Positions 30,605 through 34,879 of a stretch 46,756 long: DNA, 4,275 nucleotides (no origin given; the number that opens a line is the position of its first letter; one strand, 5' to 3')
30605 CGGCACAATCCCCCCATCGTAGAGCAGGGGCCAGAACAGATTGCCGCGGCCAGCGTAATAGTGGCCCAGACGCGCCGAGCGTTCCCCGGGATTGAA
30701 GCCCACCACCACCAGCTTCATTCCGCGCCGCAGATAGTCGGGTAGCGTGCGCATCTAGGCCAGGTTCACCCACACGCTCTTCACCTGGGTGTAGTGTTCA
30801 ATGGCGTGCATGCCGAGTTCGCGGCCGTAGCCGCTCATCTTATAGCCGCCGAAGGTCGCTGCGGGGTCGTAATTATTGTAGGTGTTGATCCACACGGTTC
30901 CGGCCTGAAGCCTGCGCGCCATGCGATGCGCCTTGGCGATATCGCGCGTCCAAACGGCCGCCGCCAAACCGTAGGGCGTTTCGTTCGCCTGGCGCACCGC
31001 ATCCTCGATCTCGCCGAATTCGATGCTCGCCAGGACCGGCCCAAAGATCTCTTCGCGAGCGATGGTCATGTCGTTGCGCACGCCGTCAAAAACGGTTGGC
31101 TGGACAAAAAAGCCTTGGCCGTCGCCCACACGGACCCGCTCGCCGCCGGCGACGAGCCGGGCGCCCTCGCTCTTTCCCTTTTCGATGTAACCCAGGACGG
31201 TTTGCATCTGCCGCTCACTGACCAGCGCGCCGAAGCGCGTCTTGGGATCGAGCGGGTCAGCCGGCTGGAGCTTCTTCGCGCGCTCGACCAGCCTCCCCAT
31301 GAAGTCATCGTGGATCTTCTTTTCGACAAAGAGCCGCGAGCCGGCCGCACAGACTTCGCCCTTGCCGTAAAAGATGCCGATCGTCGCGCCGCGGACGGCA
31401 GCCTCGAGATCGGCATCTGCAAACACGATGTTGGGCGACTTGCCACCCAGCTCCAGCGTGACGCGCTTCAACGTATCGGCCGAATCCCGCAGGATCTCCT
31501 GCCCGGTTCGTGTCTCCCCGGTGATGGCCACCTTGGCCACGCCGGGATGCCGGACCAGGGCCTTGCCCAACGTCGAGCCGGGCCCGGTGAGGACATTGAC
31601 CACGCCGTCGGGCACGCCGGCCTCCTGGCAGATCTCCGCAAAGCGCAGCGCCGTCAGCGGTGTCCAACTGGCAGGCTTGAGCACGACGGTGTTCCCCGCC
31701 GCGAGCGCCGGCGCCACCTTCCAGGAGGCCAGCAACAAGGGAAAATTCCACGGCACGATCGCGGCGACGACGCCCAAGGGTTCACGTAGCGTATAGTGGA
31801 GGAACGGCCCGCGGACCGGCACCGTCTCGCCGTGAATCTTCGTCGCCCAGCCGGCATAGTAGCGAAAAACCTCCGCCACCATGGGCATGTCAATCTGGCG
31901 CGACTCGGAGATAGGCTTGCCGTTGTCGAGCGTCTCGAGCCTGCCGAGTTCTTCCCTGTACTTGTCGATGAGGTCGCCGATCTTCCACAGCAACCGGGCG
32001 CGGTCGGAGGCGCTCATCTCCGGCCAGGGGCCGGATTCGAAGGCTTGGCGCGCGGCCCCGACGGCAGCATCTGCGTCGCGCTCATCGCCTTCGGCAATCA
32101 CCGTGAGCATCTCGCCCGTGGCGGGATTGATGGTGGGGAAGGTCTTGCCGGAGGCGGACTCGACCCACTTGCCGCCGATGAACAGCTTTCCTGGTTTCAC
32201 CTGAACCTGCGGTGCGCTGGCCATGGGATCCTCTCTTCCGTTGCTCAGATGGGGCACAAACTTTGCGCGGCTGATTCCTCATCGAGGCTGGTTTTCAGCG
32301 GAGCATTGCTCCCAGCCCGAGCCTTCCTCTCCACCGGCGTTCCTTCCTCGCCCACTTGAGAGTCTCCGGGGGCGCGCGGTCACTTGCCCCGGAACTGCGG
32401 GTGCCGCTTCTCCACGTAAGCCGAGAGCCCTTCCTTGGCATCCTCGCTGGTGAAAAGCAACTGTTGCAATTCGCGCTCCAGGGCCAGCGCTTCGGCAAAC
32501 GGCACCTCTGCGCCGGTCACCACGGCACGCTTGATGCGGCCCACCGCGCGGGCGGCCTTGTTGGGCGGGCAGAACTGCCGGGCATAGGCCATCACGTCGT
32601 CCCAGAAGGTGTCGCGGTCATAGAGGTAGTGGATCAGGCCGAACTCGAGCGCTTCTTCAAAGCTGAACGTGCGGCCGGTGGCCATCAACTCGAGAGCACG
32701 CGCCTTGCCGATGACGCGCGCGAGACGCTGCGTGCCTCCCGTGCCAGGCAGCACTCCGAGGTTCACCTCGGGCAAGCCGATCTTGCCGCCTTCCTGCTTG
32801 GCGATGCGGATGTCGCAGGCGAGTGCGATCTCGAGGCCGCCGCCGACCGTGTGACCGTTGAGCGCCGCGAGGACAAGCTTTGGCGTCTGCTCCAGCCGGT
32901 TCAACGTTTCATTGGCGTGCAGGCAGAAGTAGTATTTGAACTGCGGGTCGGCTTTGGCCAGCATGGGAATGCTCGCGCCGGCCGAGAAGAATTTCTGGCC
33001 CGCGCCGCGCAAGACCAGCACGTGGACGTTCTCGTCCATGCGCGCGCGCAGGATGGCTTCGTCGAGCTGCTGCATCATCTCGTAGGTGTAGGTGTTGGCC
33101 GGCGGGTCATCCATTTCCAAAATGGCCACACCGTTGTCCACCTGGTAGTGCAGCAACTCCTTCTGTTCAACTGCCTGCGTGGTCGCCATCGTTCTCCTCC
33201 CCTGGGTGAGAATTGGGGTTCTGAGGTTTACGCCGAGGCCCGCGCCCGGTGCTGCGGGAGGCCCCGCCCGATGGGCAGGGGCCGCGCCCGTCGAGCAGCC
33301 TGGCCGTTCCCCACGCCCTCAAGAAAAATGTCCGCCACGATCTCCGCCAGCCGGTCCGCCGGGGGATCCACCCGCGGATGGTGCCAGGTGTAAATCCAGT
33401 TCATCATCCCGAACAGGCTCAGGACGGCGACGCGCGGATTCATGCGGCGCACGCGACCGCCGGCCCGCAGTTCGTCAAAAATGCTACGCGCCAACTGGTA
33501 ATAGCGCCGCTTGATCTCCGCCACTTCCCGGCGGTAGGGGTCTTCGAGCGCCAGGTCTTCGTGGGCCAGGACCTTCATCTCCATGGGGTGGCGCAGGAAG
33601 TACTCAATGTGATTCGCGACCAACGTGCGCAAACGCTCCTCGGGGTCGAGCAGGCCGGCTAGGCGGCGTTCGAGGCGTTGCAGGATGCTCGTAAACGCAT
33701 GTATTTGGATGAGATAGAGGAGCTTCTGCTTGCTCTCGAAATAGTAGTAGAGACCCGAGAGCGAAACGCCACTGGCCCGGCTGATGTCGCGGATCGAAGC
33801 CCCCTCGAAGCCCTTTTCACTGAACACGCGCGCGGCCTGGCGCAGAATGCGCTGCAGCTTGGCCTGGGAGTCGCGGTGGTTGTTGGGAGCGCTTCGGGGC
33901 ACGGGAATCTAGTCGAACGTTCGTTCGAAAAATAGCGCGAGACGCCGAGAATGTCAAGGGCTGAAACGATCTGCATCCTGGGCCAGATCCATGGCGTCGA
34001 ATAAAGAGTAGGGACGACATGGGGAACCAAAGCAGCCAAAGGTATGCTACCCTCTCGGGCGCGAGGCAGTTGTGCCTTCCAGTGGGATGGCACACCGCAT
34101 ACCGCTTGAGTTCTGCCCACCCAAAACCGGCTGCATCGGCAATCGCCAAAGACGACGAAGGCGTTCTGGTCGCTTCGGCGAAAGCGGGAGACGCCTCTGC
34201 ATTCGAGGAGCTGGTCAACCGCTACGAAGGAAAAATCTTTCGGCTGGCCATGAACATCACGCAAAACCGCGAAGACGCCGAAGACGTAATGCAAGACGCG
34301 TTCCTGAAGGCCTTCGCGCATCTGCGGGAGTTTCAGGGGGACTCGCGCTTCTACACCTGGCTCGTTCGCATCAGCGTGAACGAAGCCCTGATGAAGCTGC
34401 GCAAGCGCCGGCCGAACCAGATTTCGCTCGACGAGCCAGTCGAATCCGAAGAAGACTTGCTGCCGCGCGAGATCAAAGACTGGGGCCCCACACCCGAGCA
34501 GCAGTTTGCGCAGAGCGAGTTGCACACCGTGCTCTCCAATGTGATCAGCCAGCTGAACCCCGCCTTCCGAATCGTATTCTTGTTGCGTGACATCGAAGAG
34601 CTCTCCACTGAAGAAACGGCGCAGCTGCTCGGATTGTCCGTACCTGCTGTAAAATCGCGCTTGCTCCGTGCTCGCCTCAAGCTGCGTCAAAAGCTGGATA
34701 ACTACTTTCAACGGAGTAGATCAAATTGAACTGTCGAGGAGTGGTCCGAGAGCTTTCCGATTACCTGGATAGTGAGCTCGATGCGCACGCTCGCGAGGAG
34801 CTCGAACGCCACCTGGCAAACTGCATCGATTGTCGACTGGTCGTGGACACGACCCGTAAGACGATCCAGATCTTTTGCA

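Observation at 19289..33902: About 14.6-kb TetR-headed, single-strand CoA-thioester cluster mixing anaerobic-type and aerobic-type aromatic ring chemistry: candidate undescribed pathway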

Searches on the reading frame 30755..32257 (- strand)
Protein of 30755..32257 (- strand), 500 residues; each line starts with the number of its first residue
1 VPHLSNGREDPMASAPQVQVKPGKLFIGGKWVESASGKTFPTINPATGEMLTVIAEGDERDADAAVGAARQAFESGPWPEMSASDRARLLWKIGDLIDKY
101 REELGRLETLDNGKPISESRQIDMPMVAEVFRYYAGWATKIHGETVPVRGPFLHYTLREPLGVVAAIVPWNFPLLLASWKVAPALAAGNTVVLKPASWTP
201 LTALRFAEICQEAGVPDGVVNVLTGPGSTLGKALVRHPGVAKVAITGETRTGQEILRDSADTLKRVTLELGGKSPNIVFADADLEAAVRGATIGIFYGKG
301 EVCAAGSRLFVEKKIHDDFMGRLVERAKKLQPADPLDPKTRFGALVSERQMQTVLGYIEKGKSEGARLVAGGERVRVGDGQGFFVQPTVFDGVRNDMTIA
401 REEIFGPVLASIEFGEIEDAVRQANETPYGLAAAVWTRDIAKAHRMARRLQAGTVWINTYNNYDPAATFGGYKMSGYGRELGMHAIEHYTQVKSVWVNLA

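Call 4: search_protein_families(library=pfam, proteins=[window:30755-32257:-])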
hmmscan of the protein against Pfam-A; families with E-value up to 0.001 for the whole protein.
window:30755-32257:- (500 aa): 1 family
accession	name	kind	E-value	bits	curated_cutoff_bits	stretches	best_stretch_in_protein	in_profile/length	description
PF00171.27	Aldedh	-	5.4e-185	615.8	23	1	31-495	1-461/461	Aldehyde dehydrogenase family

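Call 6: search_protein_families(library=ncbifam, proteins=[window:30755-32257:-], max_evalue=0.00001)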
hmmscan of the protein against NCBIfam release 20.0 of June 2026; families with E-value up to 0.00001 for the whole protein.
window:30755-32257:- (500 aa): 43 families (the best 25 are shown)
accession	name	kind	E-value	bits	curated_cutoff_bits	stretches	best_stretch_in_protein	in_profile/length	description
TIGR01804.1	BADH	equivalog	3.4e-179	596.2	668.6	1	26-493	1-467/467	betaine-aldehyde dehydrogenase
NF009725.0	PRK13252.1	equivalog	3.6e-177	589.7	593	1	23-499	7-481/488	betaine-aldehyde dehydrogenase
NF045736.1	PaDhStyDRhodo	equivalog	4.1e-176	586.2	800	1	23-497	3-477/479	phenylacetaldehyde dehydrogenase StyD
NF045735.1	PaDhStyDPseudo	equivalog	5.3e-169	562.9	850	1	24-497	4-481/483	phenylacetaldehyde dehydrogenase StyD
TIGR02299.1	HpaE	equivalog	5.5e-164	546.3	638.35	1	24-498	2-477/488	5-carboxymethyl-2-hydroxymuconate semialdehyde dehydrogenase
NF007352.0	PRK09847.1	equivalog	8e-158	526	850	1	23-499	20-493/495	aldehyde dehydrogenase PuuC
NF010000.0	PRK13473.1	subfamily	4.2e-150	500.5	615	1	24-498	4-473/475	aminobutyraldehyde dehydrogenase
NF050026.1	AcaldDHExaC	equivalog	1.4e-148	495.7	900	1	25-498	18-494/503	acetaldehyde dehydrogenase ExaC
TIGR03216.1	OH_muco_semi_DH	equivalog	3.1e-141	471.3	693.25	1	25-498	3-480/481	2-hydroxymuconic semialdehyde dehydrogenase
NF042993.1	AlphKGSA_gudD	equivalog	5.5e-127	424.4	770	1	26-497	7-480/481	alpha-ketoglutaric semialdehyde dehydrogenase GucD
TIGR03374.1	ABALDH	equivalog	4.7e-121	404.9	909.3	1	24-497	3-471/472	aminobutyraldehyde dehydrogenase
TIGR01780.1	SSADH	subfamily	1.7e-119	399.7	646.35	1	43-493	2-448/448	succinate-semialdehyde dehydrogenase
NF052305.1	DioxValDhHalo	equivalog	4.1e-118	395.3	750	1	25-498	7-482/483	2,5-dioxovalerate dehydrogenase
NF040648.1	lactal_redase_Meth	equivalog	1.4e-115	386.9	650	1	25-497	1-462/463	lactaldehyde dehydrogenase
TIGR04284.1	aldehy_Rv0768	hypoth_equivalog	5.8e-114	381.7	775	1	24-495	2-476/480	aldehyde dehydrogenase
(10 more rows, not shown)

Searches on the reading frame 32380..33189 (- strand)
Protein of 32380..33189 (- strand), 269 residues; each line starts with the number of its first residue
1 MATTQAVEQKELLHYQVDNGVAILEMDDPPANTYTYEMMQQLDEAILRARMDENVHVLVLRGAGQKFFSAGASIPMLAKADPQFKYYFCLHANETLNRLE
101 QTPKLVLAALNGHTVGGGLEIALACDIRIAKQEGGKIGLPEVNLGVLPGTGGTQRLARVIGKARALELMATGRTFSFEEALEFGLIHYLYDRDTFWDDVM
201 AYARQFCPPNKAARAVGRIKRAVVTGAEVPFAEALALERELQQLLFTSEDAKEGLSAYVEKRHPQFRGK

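Call 4: search_protein_families(library=pfam, proteins=[window:32380-33189:-])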
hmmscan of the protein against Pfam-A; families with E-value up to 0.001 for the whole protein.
window:32380-33189:- (269 aa): 2 families
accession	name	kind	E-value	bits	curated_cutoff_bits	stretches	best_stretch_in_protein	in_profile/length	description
PF00378.25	ECH_1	-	1.1e-53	182.6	27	1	18-268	3-250/251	Enoyl-CoA hydratase/isomerase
PF16113.10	ECH_2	-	9.7e-25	88.2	27.2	1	32-191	13-173/335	Enoyl-CoA hydratase/isomerase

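Call 6: search_protein_families(library=ncbifam, proteins=[window:32380-33189:-], max_evalue=0.00001)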
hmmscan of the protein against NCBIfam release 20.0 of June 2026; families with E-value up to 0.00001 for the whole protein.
window:32380-33189:- (269 aa): 73 families (the best 25 are shown)
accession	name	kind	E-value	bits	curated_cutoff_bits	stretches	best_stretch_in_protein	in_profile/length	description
NF005803.0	PRK07658.1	equivalog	3.3e-64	216.7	313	1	12-269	3-257/257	enoyl-CoA hydratase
NF006007.0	PRK08138.1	subfamily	1.1e-58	198.7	355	1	8-269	5-261/261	enoyl-CoA hydratase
NF006566.0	PRK09076.1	subfamily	2.6e-57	194.4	286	1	10-267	4-258/260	enoyl-CoA hydratase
NF004475.0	PRK05809.1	subfamily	1.4e-55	188.6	394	1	15-269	8-260/260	short-chain-enoyl-CoA hydratase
NF005802.0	PRK07657.1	equivalog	1.5e-52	178.7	363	1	16-269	9-260/260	enoyl-CoA hydratase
NF051848.1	EnCoAHydtEchA19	equivalog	9.3e-51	172.8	400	1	20-269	9-258/258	enoyl-CoA hydratase EchA19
NF004517.0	PRK05862.1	equivalog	1.3e-49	169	396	1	17-267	10-255/257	enoyl-CoA hydratase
NF007239.0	PRK09674.1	equivalog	9.1e-48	162.9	371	1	13-269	6-257/257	2,3-dehydroadipyl-CoA hydratase PaaF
NF004634.0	PRK05980.1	equivalog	3.8e-44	151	375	1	12-267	4-261/263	crotonase/enoyl-CoA hydratase family protein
NF004781.0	PRK06127.1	subfamily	7.4e-44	150.4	291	1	6-269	6-269/269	enoyl-CoA hydratase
TIGR02280.1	PaaB1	equivalog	9.8e-43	146.5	345.15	1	16-269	4-256/256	2-(1,2-epoxy-1,2-dihydrophenyl)acetyl-CoA isomerase PaaG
NF042430.2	EnCoAhydt_DpgD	equivalog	8.2e-41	140.1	400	1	15-268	1-257/258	enoyl-CoA-hydratase DpgD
NF008363.0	PRK11154.1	equivalog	1.2e-39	136.1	869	1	13-211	7-210/708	fatty acid oxidation complex subunit alpha FadJ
NF005864.0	PRK07799.1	equivalog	1.3e-39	136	316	1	17-268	14-265/266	crotonase/enoyl-CoA hydratase family protein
NF005073.0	PRK06495.1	subfamily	4e-39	134.4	296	1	11-269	4-257/257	enoyl-CoA hydratase/isomerase family protein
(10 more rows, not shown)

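Call 30: search_solved_structures(query=window:32380-33189:-, max_evalue=1e-25)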
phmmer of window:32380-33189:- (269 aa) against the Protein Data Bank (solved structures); distinct sequences matched with E-value up to 1e-25: 49.
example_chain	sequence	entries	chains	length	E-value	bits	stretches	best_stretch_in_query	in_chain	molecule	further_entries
2ppy_A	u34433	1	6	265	2.3e-72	246.9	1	9-268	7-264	Enoyl-CoA hydratase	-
5zai_A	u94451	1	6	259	2.8e-50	174.5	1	31-269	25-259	3-hydroxypropionyl-coenzyme A dehydratase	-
3pea_A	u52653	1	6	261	2.9e-48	167.9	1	12-269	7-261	Enoyl-CoA hydratase/isomerase family protein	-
2pbp_A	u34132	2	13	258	5.6e-45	157.2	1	18-269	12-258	Enoyl-CoA hydratase subunit I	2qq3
3kqf_A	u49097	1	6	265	3.7e-42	147.9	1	25-268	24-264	Enoyl-CoA hydratase/isomerase family protein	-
5xzd_A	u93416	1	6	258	4.1e-42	147.7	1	13-269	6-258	Enoyl-CoA hydratase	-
9qwv_A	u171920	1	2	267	4.2e-40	141.2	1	14-267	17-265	Enoyl-CoA hydratase, mitochondrial, putative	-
5z7r_A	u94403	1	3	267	2.3e-39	138.8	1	18-263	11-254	Short-chain-enoyl-CoA hydratase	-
6lvp_A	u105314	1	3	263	5.5e-39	137.5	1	15-269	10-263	Enoyl-CoA hydratase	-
5jbw_A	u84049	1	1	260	8.3e-39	136.9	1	31-269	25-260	3-hydroxybutyryl-CoA dehydratase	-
5jbx_A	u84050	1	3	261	8.3e-39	136.9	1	31-269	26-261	3-hydroxybutyryl-CoA dehydratase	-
3q0j_A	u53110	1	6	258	1.4e-38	136.2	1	15-267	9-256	enoyl-CoA hydratase echA8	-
3pzk_A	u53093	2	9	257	1.5e-38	136.1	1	15-267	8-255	e enoyl-CoA hydratase echA8 | enoyl-CoA hydratase echA8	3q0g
3h81_A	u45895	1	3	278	1.6e-38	136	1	15-267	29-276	enoyl-CoA hydratase echA8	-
4fjw_D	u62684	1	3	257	3.8e-38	134.8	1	15-267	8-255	Probable enoyl-CoA hydratase echA8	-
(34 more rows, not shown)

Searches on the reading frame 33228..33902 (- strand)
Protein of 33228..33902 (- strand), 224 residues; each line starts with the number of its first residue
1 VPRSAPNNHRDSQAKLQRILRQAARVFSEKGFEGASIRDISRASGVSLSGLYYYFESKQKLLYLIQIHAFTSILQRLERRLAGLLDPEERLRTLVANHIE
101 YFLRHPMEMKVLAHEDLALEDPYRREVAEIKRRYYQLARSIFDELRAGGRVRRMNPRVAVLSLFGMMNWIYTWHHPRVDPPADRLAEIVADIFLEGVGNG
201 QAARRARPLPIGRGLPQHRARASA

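Call 4: search_protein_families(library=pfam, proteins=[window:33228-33902:-])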
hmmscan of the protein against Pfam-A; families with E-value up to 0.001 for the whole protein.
window:33228-33902:- (224 aa): 2 families
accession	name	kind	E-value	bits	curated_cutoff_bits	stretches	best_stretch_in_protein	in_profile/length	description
PF17932.6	TetR_C_24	-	3.5e-25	88.9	26.4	1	86-197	3-114/114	Tetracyclin repressor-like, C-terminal domain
PF00440.29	TetR_N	-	2.7e-14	53.1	24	1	19-62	1-44/47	Bacterial regulatory proteins, tetR family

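Call 6: search_protein_families(library=ncbifam, proteins=[window:33228-33902:-], max_evalue=0.00001)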
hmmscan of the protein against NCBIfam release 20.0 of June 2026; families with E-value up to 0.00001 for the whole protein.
window:33228-33902:- (224 aa): 17 families
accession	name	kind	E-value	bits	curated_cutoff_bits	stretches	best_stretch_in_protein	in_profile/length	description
NF050111.1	TransRegSACE7040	equivalog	1.6e-21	77.1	250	1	17-189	4-174/186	SACE_7040 family transcriptional regulator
NF037937.1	septum_RefZ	equivalog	8.4e-18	65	180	1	17-172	2-160/195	forespore capture DNA-binding protein RefZ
NF053878.1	FATransRegFadRBac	equivalog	2e-16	60.4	200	1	13-196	2-187/190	fatty acid metabolism transcriptional regulator FadR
NF041196.1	ScbR_bind_reg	equivalog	1.4e-13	51.5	150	1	17-153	9-143/191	ScbR family autoregulator-binding transcription factor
TIGR03613.1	RutR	equivalog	2.6e-11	43.8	368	1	9-163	3-156/202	pyrimidine utilization regulatory protein R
TIGR03384.1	betaine_BetI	equivalog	7.6e-10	38.8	201.3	1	17-110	11-104/189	choline-binding transcriptional repressor BetI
TIGR03968.1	mycofact_TetR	equivalog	8.4e-09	35.3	224.9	1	13-86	8-77/190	mycofactocin system transcriptional regulator MftR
NF053731.1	TransRegFasRMycb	equivalog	2.6e-08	33.9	330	1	14-125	11-122/199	HTH-type transcriptional activator FasR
NF053516.1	TranRepPrsAVib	equivalog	2.9e-08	33.8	300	1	16-88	8-80/208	TetR family transcriptional repressor PsrA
NF038211.1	MFT_alt_reg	equivalog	6.9e-08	33.1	285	1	18-112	5-95/193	mycofactocin system transcriptional regulator MftR2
NF051457.1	acryl_TF_AcuR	equivalog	7e-08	32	247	1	6-155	9-163/204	acrylate utilization transcriptional regulator AcuR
NF011584.0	PRK15008.1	equivalog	7.5e-08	32.5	230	1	10-70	14-73/212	HTH-type transcriptional regulator RutR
NF001978.0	PRK00767.1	equivalog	3.6e-07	30.2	118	1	18-100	13-96/197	transcriptional regulator BetI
NF033703.1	transcr_KstR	equivalog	4.9e-07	29.5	280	1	15-109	8-102/185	cholesterol catabolism transcriptional regulator KstR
NF007949.0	PRK10668.1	equivalog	5.2e-07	29.4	271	1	9-78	6-74/216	multidrug efflux transporter transcriptional repressor AcrR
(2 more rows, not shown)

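Call 51: search_solved_structures(query=window:33228-33902:-, max_evalue=0.00001, show_alignments=1)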
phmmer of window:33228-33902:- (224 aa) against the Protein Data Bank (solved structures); distinct sequences matched with E-value up to 0.00001: 59.
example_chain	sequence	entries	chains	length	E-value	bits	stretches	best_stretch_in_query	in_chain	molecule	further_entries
5k7f_A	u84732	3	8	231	3.7e-23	85.7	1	11-213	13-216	Transcriptional regulator, TetR family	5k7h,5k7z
3vpr_A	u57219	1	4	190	1.1e-22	84.1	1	17-202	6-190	Transcriptional regulator, TetR family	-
3dcf_A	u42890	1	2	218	2.4e-22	83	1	12-196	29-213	transcriptional regulator of the TetR/AcrR family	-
3ccy_A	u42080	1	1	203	5.7e-20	75.3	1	17-199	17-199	Putative TetR-family transcriptional regulator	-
9b7y_A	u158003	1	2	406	1.3e-15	61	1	15-199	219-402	Transcriptional repressor Mce3R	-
2iai_A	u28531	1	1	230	1.5e-12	51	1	17-178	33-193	Putative transcriptional regulator SCO3833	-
4mxm_A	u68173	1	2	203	6e-12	49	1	11-187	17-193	Transcriptional regulator I2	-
4mo7_A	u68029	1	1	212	6.9e-12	48.8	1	11-187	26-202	Transcriptional regulator I2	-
8sv6_A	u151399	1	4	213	2.5e-10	43.8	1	17-202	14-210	Fatty acid metabolism regulator protein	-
8svd_A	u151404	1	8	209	3.4e-10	43.3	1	17-192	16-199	DarR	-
8sua_A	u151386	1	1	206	3.9e-10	43.1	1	17-192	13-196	DarR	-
2f07_A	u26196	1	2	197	1.2e-09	41.5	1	11-149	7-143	YvdT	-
1vi0_A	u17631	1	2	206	2.7e-09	40.3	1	12-201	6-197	transcriptional regulator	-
5gp9_A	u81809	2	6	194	3.1e-09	40.2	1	15-172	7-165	Transcriptional regulator (TetR/AcrR family)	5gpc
3whb_A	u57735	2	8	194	6.7e-09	39.1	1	13-197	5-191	Fatty acid metabolism regulator protein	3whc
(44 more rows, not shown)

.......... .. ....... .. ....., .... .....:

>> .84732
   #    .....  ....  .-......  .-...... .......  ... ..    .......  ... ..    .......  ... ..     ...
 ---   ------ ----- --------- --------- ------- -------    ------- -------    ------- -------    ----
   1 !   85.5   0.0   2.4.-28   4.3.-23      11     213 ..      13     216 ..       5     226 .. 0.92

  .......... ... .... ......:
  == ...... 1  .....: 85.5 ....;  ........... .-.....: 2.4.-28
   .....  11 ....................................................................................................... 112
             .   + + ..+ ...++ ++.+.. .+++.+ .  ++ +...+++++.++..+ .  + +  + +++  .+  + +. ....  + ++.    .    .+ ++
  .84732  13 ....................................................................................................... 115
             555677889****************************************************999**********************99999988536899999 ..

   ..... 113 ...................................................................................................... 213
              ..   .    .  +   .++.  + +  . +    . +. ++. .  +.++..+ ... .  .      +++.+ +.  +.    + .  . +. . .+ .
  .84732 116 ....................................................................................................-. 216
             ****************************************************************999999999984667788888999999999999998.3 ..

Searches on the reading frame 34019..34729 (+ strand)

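Call 8: search_protein_families(library=pfam, proteins=[window:34019-34729:+])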
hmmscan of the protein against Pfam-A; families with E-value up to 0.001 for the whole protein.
window:34019-34729:+ (236 aa): 5 families
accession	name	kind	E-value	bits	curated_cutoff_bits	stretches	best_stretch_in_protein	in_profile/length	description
PF04542.20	Sigma70_r2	-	4.4e-17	62.1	24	1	65-131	1-69/71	Sigma-70 region 2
PF08281.18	Sigma70_r4_2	-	7.6e-15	54.7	25.7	1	172-222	4-54/54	Sigma-70, region 4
PF04545.22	Sigma70_r4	-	3.5e-09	36.5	24.1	1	176-224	2-50/50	Sigma-70, region 4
PF07638.17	Sigma70_ECF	-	6.4e-07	29.9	21.1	1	50-227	7-184/185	ECF sigma factor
PF12645.13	HTH_16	-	7.7e-05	23.2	22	1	50-83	3-37/65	Helix-turn-helix domain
